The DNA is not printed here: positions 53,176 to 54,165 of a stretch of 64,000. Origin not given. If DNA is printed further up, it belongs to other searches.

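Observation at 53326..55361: Very AT-rich two-gene cassette: ADP-ribose-pyrophosphatase-like NUDIX protein plus an unrecognisable 443-aa protein with a hydrophobic tail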

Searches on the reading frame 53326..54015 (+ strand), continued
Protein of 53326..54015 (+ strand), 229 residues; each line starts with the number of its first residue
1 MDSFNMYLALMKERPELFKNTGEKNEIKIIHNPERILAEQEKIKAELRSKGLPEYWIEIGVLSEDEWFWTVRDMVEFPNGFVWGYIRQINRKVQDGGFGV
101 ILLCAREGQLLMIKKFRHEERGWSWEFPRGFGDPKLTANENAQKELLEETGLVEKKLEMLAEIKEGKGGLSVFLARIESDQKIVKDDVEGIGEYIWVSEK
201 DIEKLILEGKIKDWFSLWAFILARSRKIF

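Call 98: get_annotated_region(hit=H1, flank=7000)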
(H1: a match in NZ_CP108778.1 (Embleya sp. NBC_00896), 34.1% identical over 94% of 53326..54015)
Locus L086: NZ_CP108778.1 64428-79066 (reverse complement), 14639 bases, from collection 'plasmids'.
description: Embleya sp. NBC_00896 plasmid unnamed2, complete sequence
organism: Embleya sp. NBC_00896 (NCBI taxid 2975961)
taxonomy: Bacteria; Actinomycetota; Actinomycetes; Kitasatosporales; Streptomycetaceae; Embleya; Embleya sp. NBC 00896
host: -; source: -; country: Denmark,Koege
typing (MOB-suite, as given by PLSDB): non-mobilizable
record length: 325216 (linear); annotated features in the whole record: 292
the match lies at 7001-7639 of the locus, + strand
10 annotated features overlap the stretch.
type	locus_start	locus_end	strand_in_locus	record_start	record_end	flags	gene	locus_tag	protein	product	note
CDS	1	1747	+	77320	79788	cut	-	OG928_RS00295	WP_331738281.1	tyrosine-type recombinase/integrase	GO:0015074 - DNA integration [Evidence IEA]; GO:0006310 - DNA recombination [Evidence IEA]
CDS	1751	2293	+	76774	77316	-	-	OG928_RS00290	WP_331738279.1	DUF6262 family protein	-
CDS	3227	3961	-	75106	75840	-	-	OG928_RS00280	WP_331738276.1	hypothetical protein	-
CDS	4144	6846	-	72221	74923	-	-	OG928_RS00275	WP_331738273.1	CHAT domain-containing protein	-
CDS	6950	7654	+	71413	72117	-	-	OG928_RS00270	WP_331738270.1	NUDIX hydrolase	-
CDS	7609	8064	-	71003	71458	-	-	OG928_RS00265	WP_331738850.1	helix-turn-helix domain-containing protein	-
CDS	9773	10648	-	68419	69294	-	-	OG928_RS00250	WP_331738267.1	Ku protein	GO:0006303 - double-strand break repair via nonhomologous end joining [Evidence IEA]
CDS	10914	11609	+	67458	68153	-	-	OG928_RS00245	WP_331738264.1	hypothetical protein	-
CDS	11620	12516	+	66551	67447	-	-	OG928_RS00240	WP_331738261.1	hypothetical protein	-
CDS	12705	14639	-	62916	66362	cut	dnaE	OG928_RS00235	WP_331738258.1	DNA polymerase III subunit alpha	GO:0006260 - DNA replication [Evidence IEA]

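Call 102: search_solved_structures(query=L055:3761-4462:+, max_evalue=0.1)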
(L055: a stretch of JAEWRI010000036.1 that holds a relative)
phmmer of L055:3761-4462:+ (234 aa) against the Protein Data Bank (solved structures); distinct sequences matched with E-value up to 0.1: 0.

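Call 103: search_solved_structures(query=L012:6686-7396:+, max_evalue=0.1)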
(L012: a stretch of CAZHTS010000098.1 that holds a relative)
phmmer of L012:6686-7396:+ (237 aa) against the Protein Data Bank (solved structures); distinct sequences matched with E-value up to 0.1: 0.

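Call 104: search_solved_structures(query=L045:3923-4612:+, max_evalue=0.1)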
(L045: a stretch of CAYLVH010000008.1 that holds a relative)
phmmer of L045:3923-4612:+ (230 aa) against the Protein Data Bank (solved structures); distinct sequences matched with E-value up to 0.1: 2.
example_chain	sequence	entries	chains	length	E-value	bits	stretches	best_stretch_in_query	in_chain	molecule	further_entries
7vu8_B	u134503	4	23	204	0.05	16.1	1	47-113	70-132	Flax rust resistance protein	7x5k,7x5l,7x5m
3ozi_A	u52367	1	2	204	0.088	15.3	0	46-113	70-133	L6tr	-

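Call 116: find_related_loci(query=A2, collection=viral_contigs, flank=5000)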
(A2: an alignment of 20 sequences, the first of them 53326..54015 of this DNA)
Query A2 (229 aa) in viral_contigs; peptide patterns used: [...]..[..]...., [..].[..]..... (x = any residue, [..] = any of these).
22 stretches matched a pattern; 1 encode a relative of the query (tblastn E <= 1e-3); 1 distinct loci.
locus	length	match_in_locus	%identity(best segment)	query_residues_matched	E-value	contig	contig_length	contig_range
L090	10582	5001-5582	30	1-224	4e-24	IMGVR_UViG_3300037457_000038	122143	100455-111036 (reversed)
